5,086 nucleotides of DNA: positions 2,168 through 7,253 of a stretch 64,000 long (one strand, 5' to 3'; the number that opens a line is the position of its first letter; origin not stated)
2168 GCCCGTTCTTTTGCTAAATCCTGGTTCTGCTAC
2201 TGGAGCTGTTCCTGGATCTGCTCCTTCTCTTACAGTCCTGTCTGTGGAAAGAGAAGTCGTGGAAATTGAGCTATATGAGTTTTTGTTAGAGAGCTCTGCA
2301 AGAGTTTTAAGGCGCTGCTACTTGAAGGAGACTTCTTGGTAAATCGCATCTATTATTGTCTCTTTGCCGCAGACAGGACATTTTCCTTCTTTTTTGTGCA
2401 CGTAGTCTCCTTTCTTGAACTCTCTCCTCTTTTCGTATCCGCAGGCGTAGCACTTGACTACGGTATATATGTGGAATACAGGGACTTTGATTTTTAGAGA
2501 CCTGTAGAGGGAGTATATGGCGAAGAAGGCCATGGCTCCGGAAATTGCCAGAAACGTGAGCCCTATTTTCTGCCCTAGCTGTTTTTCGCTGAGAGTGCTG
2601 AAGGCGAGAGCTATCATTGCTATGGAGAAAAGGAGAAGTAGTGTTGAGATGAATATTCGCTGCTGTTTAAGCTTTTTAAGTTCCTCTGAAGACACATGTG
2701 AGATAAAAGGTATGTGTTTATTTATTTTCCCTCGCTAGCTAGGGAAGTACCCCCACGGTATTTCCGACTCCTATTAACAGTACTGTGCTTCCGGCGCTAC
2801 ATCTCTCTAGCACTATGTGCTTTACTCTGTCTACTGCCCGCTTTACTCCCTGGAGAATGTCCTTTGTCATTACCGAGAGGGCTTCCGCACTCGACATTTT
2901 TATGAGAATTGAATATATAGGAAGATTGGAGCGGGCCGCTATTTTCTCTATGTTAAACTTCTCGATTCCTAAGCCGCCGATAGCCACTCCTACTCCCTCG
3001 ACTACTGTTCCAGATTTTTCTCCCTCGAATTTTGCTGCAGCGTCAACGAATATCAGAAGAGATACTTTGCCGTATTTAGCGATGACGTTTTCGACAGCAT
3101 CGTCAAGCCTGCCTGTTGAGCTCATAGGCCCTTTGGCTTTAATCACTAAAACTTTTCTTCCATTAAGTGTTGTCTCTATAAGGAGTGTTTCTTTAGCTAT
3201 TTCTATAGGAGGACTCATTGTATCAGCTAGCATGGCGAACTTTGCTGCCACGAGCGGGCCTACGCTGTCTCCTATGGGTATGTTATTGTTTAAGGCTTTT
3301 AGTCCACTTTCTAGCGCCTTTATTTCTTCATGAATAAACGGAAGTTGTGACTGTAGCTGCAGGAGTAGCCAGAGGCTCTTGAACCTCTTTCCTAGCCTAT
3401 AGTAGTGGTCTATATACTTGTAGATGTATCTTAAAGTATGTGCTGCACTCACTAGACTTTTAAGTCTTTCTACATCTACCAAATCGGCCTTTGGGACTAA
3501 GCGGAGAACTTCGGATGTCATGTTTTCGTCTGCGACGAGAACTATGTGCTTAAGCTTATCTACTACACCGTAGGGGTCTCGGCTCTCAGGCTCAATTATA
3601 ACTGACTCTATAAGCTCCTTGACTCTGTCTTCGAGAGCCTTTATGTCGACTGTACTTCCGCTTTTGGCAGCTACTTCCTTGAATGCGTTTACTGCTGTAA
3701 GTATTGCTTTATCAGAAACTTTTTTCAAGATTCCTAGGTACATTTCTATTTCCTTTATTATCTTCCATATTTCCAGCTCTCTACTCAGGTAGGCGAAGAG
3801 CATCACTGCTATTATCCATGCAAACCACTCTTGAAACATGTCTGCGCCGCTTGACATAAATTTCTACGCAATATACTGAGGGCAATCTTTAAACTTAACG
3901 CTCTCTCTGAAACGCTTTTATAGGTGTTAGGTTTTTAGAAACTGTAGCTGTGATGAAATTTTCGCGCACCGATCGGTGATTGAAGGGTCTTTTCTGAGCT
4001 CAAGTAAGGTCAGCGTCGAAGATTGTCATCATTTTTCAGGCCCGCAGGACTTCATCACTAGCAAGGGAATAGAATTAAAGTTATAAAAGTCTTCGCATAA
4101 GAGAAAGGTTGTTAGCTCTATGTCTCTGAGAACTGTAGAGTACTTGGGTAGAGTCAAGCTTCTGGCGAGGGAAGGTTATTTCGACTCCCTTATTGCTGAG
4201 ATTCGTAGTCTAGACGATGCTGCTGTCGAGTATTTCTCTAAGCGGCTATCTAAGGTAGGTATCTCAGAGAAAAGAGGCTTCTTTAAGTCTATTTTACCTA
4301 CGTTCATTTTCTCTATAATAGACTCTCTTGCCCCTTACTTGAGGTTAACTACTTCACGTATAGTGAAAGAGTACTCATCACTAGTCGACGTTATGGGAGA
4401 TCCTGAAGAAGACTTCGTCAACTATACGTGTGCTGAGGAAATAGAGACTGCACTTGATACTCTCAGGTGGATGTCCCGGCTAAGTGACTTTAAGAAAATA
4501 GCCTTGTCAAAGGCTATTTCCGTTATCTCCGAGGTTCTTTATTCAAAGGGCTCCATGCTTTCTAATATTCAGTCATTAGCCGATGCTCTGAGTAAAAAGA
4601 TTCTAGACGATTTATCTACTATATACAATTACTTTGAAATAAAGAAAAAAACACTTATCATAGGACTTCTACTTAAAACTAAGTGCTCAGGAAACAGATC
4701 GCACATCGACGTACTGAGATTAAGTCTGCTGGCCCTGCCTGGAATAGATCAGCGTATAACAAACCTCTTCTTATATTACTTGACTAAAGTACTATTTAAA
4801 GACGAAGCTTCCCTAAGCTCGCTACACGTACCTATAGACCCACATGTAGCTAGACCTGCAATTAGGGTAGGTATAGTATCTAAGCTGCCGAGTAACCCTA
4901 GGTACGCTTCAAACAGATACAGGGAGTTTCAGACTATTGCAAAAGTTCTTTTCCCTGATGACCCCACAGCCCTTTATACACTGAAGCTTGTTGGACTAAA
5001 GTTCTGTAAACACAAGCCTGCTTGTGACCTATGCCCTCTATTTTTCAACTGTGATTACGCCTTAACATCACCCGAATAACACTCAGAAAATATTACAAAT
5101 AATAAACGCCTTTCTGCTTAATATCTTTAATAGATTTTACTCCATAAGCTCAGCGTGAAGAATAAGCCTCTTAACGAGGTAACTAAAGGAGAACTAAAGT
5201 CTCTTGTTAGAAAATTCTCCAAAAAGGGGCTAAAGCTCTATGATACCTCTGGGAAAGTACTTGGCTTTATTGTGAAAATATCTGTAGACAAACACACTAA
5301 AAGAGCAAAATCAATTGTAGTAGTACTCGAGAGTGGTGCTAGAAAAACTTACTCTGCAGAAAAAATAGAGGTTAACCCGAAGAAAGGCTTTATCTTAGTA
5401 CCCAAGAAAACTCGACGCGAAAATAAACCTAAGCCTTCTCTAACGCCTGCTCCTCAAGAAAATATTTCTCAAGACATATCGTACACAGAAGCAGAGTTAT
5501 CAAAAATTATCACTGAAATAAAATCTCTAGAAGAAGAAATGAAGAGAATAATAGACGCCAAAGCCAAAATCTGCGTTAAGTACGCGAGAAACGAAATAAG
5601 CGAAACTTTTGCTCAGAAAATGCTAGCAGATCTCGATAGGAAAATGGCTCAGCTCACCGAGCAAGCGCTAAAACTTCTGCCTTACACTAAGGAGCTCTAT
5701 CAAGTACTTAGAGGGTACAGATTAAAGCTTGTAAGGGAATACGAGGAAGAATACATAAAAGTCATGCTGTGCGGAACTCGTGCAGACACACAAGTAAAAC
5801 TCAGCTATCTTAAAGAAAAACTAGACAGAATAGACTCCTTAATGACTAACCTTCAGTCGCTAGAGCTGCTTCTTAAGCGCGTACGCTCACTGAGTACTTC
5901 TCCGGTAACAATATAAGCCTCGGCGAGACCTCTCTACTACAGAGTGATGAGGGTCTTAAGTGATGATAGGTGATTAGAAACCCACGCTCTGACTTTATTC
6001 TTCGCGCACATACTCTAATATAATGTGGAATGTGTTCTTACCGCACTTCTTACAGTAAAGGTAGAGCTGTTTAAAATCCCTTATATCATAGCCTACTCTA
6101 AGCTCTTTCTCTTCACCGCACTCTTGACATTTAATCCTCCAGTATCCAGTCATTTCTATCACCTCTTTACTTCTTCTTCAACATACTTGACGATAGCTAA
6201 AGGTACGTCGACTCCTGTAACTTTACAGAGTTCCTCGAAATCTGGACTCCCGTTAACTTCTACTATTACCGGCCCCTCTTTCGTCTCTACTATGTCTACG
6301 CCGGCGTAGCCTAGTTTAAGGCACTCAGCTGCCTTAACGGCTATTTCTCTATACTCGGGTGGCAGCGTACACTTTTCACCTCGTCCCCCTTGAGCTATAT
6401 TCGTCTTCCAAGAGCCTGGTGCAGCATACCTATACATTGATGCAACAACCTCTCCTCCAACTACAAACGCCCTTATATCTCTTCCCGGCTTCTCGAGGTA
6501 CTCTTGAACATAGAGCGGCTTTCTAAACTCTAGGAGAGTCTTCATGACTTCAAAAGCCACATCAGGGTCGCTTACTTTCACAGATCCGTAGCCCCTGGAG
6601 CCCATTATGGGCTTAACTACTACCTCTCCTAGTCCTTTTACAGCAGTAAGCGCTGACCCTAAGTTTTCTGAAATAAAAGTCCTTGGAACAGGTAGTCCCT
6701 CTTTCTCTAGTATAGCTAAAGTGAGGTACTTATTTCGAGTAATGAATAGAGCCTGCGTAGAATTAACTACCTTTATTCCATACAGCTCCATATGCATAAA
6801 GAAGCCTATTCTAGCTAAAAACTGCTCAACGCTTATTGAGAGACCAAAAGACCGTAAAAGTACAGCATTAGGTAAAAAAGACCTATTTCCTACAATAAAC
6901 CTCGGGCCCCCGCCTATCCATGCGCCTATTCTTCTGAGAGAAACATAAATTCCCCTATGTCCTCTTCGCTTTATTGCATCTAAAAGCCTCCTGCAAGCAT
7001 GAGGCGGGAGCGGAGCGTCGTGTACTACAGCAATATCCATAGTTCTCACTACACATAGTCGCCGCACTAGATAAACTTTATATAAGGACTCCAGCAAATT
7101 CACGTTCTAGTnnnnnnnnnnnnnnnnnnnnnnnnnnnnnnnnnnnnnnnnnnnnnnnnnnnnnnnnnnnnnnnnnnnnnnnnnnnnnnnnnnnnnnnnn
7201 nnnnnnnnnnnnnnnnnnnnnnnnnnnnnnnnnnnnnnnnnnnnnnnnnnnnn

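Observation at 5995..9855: Candidate writer-carrier-eraser peptide-ligation system: RimK/LysX ligase + Glu-Glu-tailed Zn-ribbon protein + M14 peptidase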

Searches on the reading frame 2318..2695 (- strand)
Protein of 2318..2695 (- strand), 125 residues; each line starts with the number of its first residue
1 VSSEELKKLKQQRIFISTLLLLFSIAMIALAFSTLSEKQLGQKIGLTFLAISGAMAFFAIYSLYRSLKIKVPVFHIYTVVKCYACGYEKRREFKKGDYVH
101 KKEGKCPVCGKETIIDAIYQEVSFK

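Call 84: search_protein_families(library=pfam, proteins=[window:2318-2695:-], max_evalue=0.01)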
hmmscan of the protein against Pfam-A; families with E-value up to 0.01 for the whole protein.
window:2318-2695:- (125 aa): 3 families
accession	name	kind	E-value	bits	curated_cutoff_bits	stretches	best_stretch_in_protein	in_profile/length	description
PF19335.5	HMBD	-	0.0014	19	23.6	1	96-111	8-23/28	Heavy metal binding domain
PF00420.29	Oxidored_q2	-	0.0027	17.9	26.1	1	13-65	25-77/95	NADH-ubiquinone/plastoquinone oxidoreductase chain 4L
PF06570.16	DUF1129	-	0.0085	16.2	29.1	0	10-68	77-136/207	Protein of unknown function (DUF1129)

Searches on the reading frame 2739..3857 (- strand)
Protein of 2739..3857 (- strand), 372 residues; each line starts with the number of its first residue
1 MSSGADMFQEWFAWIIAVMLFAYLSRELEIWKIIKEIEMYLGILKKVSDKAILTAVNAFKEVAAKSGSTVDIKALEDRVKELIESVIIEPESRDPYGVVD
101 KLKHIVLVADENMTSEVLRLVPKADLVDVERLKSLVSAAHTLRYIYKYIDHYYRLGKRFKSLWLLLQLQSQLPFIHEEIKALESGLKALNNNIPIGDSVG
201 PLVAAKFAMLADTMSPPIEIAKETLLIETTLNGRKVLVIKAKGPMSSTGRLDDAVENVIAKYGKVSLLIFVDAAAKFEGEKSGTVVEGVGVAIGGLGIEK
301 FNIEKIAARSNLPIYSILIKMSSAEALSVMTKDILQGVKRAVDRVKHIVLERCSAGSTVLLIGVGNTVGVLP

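Call 3: search_protein_families(library=pfam, proteins=[window:2739-3857:-], max_evalue=0.01)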
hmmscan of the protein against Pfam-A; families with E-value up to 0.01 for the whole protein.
window:2739-3857:- (372 aa): 2 families
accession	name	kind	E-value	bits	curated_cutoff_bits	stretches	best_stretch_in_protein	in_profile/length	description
PF23542.1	DUF1512_C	-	1.9e-61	207.5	25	1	195-370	1-174/175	Domain of unknown function (DUF1512) C-terminal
PF07431.17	DUF1512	-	2.6e-40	138.4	25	1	13-189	6-175/177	Protein of unknown function (DUF1512) N-terminal domain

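Call 4: search_protein_families(library=ncbifam, proteins=[window:2739-3857:-], max_evalue=0.01)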
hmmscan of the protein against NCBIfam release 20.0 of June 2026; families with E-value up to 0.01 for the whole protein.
window:2739-3857:- (372 aa): 0 families

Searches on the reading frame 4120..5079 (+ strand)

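Call 3: search_protein_families(library=pfam, proteins=[window:4120-5079:+], max_evalue=0.01)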
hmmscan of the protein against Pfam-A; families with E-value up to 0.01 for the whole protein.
window:4120-5079:+ (319 aa): 1 family
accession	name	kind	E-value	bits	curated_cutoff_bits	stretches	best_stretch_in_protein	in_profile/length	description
PF09674.15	DUF2400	-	0.00081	19.9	25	0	230-283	164-213/225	Protein of unknown function (DUF2400)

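Call 4: search_protein_families(library=ncbifam, proteins=[window:4120-5079:+], max_evalue=0.01)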
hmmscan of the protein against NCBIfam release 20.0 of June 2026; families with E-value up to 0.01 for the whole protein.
window:4120-5079:+ (319 aa): 1 family
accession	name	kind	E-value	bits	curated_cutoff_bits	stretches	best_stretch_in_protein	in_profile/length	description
NF053634.1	MonDNAglycDR2438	equivalog_domain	0.0042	16.7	400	1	236-312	133-205/219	monofunctional DNA glycosylase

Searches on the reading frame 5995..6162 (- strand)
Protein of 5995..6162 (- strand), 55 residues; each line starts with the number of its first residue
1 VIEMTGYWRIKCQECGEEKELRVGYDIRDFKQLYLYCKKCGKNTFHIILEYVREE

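Call 3: search_protein_families(library=pfam, proteins=[window:5995-6162:-], max_evalue=0.01)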
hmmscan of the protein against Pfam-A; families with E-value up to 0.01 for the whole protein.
window:5995-6162:- (55 aa): 10 families
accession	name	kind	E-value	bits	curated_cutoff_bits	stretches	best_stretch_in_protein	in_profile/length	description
PF08271.17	Zn_Ribbon_TF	-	0.00045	20.1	29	1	11-41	2-26/43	TFIIB zinc-binding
PF13005.12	zf-IS66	-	0.00098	19.9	27.3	0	11-28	3-20/46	zinc-finger binding domain of transposase IS66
PF25205.1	DUF7835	-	0.0014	18.8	27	0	10-23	50-63/66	Domain of unknown function (DUF7835)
PF01907.25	Ribosomal_L37e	-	0.0016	18.9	27.6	0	32-47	13-28/53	Ribosomal protein L37e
PF25299.1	ZZ_ADA2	-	0.0042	17.6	27.5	0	29-47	7-25/48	ADA2 ZZ-type zing finger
PF24463.1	DUF7577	-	0.0064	16.5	28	0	9-20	2-13/27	Domain of unknown function (DUF7577)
PF05876.18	GpA_ATPase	-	0.0067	16.5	25.6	1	7-43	192-232/247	Phage terminase large subunit gpA, ATPase domain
PF23477.1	zf_Tbcl_2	-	0.0069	16.5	27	0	9-19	5-15/37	Probable treble clef zinc finger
PF24292.1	DUF7479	-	0.0079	16.7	27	1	11-42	4-38/60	Domain of unknown function (DUF7479)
PF14803.11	Zn_ribbon_Nudix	-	0.0093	16.3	25.6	0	36-44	2-10/34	Nudix N-terminal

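Call 4: search_protein_families(library=ncbifam, proteins=[window:5995-6162:-], max_evalue=0.01)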
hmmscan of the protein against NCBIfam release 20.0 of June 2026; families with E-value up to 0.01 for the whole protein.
window:5995-6162:- (55 aa): 1 family
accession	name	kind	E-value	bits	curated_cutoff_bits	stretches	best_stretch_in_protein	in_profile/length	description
NF045720.1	rubredox_RCKP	subfamily_domain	0.0058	16.2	45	0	11-22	5-16/34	RCKP-type rubredoxin-like domain-containing protein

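Call 8: find_homologous_proteins(query=window:5998-6153:-, max_evalue=0.01)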
Query seq(52 aa) (52 aa): 3 proteins with E <= 0.01 among 3 candidates.
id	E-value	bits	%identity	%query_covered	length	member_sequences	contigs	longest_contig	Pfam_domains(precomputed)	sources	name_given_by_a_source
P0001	2.3e-29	117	100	100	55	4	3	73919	-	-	-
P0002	1.6e-27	111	94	100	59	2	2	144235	-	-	-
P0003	1.4e-23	99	88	94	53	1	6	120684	-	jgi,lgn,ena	-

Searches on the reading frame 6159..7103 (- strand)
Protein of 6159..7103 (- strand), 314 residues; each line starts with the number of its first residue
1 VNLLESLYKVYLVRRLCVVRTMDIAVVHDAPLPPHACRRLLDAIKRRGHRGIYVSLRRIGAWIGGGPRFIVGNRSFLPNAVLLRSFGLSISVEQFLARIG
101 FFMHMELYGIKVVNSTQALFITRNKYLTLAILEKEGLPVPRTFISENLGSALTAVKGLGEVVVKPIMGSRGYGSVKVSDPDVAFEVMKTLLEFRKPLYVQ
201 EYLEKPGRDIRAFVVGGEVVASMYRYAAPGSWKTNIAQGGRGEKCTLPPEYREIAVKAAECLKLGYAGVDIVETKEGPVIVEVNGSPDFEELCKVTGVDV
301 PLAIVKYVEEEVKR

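Call 3: search_protein_families(library=pfam, proteins=[window:6159-7103:-], max_evalue=0.01)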
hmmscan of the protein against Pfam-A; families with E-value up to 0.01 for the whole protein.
window:6159-7103:- (314 aa): 7 families
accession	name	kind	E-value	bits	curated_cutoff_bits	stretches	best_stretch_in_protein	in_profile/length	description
PF08443.16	RimK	-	2.2e-35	122.4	21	1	122-307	1-187/188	RimK-like ATP-grasp domain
PF02955.21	GSH-S_ATP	-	4.9e-15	55.8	23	1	139-284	12-160/175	Prokaryotic glutathione synthetase, ATP-grasp domain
PF02655.19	ATP-grasp_3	-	5.6e-12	46.5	23.2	1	123-284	2-154/160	ATP-grasp domain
PF14397.11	ATPgrasp_ST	-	5.2e-10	39.4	31.4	2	252-288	219-257/278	Sugar-transfer associated ATP-grasp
PF14243.11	R2K_3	-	0.00021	21.9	26.3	1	191-285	72-150/169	ATP-grasp domain, R2K clade family 3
PF03133.20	TTL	-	0.004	16.9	20.1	0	268-296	239-268/292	Tubulin-tyrosine ligase family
PF14398.11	ATPgrasp_YheCD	-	0.0099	15.6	26.8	0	139-179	29-69/255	YheC/D like ATP-grasp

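Call 4: search_protein_families(library=ncbifam, proteins=[window:6159-7103:-], max_evalue=0.01)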
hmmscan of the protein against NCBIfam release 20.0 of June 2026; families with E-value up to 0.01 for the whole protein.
window:6159-7103:- (314 aa): 24 families
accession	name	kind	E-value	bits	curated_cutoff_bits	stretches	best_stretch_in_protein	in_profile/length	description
NF040720.1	MptN_Meth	equivalog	3.5e-69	233.1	350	1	37-308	14-290/291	tetrahydromethanopterin:alpha-L-glutamate ligase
TIGR00768.1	rimK_fam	subfamily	7e-63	212.6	143.4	1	98-308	61-276/276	RimK family alpha-L-glutamate ligase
TIGR02144.1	LysX_arch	equivalog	8e-55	185.9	275.6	1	104-314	67-281/281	lysine biosynthesis protein LysX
NF007764.0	PRK10446.1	equivalog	1.2e-36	126.5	331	1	102-312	77-290/300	30S ribosomal protein S6--L-glutamate ligase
TIGR04356.1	grasp_GAK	hypoth_equivalog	1.6e-34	119.3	300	1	38-311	14-286/287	GAK system ATP-grasp enzyme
NF003573.0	PRK05246.1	equivalog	1.2e-18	67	272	1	105-313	105-314/316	glutathione synthase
TIGR01380.1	glut_syn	equivalog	5e-17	61.9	299.05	1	96-311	95-311/312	glutathione synthase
TIGR04443.1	F420_CofF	equivalog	6.1e-17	61.6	300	1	102-306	70-276/283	coenzyme gamma-F420-2:alpha-L-glutamate ligase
TIGR02068.2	cya_phycin_syn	equivalog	1.8e-15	56.1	850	1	117-228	206-317/862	cyanophycin synthetase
NF010623.0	PRK14016.1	subfamily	2.5e-13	49.1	877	1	118-225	208-315/871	cyanophycin synthetase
NF009110.0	PRK12458.1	subfamily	4.4e-13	48.9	408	1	93-312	102-331/349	glutathione synthetase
TIGR03103.1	trio_acet_GNAT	equivalog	2.9e-11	42.6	569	1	114-226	287-398/547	N-acetylglutaminylglutamine synthetase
TIGR04187.1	GRASP_SAV_5884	subfamily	2.4e-10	40.1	350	1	107-304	106-307/312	ATP-grasp ribosomal peptide maturase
NF009402.0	PRK12767.1-1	equivalog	1.4e-08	33.9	218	1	112-209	103-199/329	carbamoyl phosphate synthase-like protein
TIGR04185.1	ATPgraspMvdC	equivalog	2.6e-06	26.8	425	1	107-287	106-295/318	MvdC family ATP-grasp ribosomal peptide maturase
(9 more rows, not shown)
